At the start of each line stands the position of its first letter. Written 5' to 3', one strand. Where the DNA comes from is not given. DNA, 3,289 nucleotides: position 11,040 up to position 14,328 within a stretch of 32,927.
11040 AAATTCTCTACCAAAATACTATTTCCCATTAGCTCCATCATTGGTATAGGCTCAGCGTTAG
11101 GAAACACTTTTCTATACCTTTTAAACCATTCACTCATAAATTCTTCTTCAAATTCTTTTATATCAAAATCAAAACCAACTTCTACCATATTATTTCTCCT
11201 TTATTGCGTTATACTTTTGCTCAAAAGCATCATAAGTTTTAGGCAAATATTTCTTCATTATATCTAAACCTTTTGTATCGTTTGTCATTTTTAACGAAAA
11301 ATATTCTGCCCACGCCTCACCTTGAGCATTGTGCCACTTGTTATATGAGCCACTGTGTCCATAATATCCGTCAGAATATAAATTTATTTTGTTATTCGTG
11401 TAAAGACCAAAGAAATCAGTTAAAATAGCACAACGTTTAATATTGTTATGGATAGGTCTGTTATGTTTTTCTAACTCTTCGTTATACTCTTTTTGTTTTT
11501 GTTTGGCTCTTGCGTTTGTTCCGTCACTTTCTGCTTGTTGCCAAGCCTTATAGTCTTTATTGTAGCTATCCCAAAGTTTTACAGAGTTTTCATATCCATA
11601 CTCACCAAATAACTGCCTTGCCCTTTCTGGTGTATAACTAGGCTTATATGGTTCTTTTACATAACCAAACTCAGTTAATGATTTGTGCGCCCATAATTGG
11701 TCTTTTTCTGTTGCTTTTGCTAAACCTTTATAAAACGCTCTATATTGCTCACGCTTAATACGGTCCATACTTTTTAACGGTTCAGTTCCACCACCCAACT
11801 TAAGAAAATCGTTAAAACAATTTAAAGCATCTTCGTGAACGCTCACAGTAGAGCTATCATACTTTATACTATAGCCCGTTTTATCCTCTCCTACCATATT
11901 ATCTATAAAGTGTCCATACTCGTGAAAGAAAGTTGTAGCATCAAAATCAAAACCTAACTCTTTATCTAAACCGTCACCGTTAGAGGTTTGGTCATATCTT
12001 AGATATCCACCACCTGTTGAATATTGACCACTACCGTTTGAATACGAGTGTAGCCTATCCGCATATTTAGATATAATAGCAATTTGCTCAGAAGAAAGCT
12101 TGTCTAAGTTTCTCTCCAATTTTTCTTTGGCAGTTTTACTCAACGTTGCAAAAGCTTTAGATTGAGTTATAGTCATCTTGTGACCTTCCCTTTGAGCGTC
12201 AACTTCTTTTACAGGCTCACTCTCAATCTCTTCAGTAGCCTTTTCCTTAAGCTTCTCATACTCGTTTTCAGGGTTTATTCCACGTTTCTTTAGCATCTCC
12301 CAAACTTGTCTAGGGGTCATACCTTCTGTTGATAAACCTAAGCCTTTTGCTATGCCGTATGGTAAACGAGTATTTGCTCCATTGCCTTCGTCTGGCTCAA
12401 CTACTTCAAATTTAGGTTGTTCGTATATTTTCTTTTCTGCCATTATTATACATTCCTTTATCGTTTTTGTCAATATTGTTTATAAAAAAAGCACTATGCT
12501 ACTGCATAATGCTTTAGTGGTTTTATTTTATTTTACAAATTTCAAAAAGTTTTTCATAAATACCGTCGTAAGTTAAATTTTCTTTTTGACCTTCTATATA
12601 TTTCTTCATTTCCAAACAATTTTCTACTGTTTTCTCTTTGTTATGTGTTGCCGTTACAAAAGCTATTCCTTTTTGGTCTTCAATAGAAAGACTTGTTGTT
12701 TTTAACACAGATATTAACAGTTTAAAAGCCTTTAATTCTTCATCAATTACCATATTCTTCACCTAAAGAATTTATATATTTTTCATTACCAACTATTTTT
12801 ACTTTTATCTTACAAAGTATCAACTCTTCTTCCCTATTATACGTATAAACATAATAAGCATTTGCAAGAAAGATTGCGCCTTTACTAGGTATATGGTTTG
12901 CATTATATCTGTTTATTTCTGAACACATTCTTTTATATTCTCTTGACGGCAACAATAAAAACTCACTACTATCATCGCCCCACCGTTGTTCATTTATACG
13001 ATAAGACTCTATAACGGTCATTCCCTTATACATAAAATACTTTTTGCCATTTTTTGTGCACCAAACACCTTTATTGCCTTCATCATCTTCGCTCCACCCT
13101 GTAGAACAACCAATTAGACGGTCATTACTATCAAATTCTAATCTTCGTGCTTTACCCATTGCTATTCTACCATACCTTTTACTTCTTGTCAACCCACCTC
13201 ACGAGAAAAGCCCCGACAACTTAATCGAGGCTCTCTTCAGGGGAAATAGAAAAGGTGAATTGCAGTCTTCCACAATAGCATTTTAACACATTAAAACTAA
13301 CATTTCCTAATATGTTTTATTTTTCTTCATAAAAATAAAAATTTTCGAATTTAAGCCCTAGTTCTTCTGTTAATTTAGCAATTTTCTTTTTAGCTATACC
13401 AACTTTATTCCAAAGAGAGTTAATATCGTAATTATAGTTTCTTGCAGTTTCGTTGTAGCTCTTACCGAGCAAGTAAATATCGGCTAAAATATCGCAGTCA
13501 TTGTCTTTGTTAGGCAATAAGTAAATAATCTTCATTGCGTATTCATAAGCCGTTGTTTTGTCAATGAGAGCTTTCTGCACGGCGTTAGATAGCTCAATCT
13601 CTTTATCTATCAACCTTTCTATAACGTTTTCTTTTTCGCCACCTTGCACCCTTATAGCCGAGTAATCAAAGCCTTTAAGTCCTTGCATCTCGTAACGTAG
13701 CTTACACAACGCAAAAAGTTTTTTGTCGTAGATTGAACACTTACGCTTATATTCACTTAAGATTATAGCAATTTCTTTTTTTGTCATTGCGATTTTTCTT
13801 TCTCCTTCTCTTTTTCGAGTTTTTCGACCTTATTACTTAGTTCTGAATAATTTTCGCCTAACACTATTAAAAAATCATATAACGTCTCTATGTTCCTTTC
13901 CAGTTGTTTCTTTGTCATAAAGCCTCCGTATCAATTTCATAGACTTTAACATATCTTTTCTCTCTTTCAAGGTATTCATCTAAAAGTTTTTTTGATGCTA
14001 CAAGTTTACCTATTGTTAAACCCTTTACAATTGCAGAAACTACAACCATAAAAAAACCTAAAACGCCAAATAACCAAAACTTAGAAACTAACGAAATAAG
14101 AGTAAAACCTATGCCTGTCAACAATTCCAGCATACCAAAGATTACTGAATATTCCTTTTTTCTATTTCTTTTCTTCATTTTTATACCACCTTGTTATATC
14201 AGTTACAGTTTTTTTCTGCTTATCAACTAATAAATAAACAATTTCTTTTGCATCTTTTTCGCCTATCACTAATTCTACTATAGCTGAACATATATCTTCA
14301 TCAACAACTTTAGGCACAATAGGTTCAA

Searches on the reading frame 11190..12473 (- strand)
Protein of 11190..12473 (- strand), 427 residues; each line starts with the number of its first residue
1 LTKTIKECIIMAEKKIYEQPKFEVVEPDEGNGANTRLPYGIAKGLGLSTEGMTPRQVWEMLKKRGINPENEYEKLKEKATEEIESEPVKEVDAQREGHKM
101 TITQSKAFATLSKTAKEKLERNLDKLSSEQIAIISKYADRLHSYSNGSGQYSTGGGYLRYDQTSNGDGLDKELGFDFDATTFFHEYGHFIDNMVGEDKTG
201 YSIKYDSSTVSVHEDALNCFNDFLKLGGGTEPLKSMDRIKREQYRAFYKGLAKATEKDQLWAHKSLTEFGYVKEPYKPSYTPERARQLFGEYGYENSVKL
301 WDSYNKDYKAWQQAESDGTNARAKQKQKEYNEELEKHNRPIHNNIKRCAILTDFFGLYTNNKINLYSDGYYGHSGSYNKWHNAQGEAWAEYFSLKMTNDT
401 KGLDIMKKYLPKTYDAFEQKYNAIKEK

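Call 42: search_protein_families(library=padloc, proteins=[window:11190-12473:-], max_evalue=0.1)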
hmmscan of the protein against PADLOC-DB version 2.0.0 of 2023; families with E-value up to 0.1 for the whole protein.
window:11190-12473:- (427 aa): 0 families

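Call 43: search_protein_families(library=ncbifam, proteins=[window:11190-12473:-], max_evalue=0.1)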
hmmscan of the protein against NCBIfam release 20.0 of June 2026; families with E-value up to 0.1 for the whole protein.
window:11190-12473:- (427 aa): 0 families

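Call 44: search_solved_structures(query=window:11190-12473:-, max_evalue=1)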
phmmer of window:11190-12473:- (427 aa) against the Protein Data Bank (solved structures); distinct sequences matched with E-value up to 1: 0.

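Call 104: search_solved_structures(query=A11, max_evalue=5)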
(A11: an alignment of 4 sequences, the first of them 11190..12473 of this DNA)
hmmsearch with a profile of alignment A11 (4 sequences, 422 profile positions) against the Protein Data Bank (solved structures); distinct sequences matched with E-value up to 5: 1.
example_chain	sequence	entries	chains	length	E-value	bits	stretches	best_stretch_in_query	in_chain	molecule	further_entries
6h9l_A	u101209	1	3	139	3.7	9.8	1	52-127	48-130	Uncharacterized protein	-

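Call 106: search_protein_families(library=pfam, proteins=[window:11190-12473:-], max_evalue=1)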
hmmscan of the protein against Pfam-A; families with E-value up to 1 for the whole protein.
window:11190-12473:- (427 aa): 2 families
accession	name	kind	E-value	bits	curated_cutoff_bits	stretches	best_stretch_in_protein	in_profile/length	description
PF18949.5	DUF5693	-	0.29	10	29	1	49-187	18-142/609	Family of unknown function (DUF5693)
PF09602.15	PhaP_Bmeg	-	0.8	10.1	28.3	0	92-130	99-137/168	Polyhydroxyalkanoic acid inclusion protein (PhaP_Bmeg)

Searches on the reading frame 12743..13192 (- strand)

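Call 42: search_protein_families(library=padloc, proteins=[window:12743-13192:-], max_evalue=0.1)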
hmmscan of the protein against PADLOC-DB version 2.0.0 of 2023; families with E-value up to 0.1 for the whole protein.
window:12743-13192:- (149 aa): 0 families

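Call 43: search_protein_families(library=ncbifam, proteins=[window:12743-13192:-], max_evalue=0.1)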
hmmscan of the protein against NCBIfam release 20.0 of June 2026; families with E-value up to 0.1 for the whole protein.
window:12743-13192:- (149 aa): 0 families

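Call 106: search_protein_families(library=pfam, proteins=[window:12743-13192:-], max_evalue=1)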
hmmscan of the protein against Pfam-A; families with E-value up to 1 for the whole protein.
window:12743-13192:- (149 aa): 1 family
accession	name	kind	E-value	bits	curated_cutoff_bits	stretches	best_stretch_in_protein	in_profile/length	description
PF11129.13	EIAV_Rev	-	0.048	14.3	25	1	5-87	47-129/134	Rev protein of equine infectious anaemia virus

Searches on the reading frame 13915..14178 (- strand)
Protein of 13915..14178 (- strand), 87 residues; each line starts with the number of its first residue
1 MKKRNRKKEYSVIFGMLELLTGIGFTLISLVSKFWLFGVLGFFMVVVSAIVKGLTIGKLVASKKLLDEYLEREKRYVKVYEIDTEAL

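Call 42: search_protein_families(library=padloc, proteins=[window:13915-14178:-], max_evalue=0.1)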
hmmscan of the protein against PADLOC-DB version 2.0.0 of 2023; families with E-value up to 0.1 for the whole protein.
window:13915-14178:- (87 aa): 0 families

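Call 43: search_protein_families(library=ncbifam, proteins=[window:13915-14178:-], max_evalue=0.1)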
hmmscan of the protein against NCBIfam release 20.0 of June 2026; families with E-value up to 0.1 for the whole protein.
window:13915-14178:- (87 aa): 4 families
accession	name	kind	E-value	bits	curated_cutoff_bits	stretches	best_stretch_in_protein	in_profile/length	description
NF058603.1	SCO2097_fam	equivalog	0.00068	20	110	1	3-52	33-82/129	SCO2097 family morphological protein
NF050115.1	membrane_Rv2732c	subfamily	0.0046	16.5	60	1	10-51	66-107/177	Rv2732c family membrane protein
NF033634.1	SLATT_1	domain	0.022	14.7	41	1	2-74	15-95/132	SLATT domain-containing protein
NF003715.0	PRK05326.1-2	equivalog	0.027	12.8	309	1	34-83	361-406/595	potassium/proton antiporter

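Call 106: search_protein_families(library=pfam, proteins=[window:13915-14178:-], max_evalue=1)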
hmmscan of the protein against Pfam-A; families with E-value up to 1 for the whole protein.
window:13915-14178:- (87 aa): 4 families
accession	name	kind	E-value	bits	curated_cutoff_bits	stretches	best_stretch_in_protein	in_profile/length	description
PF10726.14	DUF2518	-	0.046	13.8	25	1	14-60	18-62/145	Protein of function (DUF2518)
PF08552.16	Kei1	-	0.067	13.4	25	1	13-55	27-69/181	Inositolphosphorylceramide synthase subunit Kei1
PF25587.1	Rv2743c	-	0.21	11.6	27.7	1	2-61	23-82/237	Rv2743c family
PF10161.14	DDDD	-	0.45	10.7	27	1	37-62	34-59/76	Putative mitochondrial precursor protein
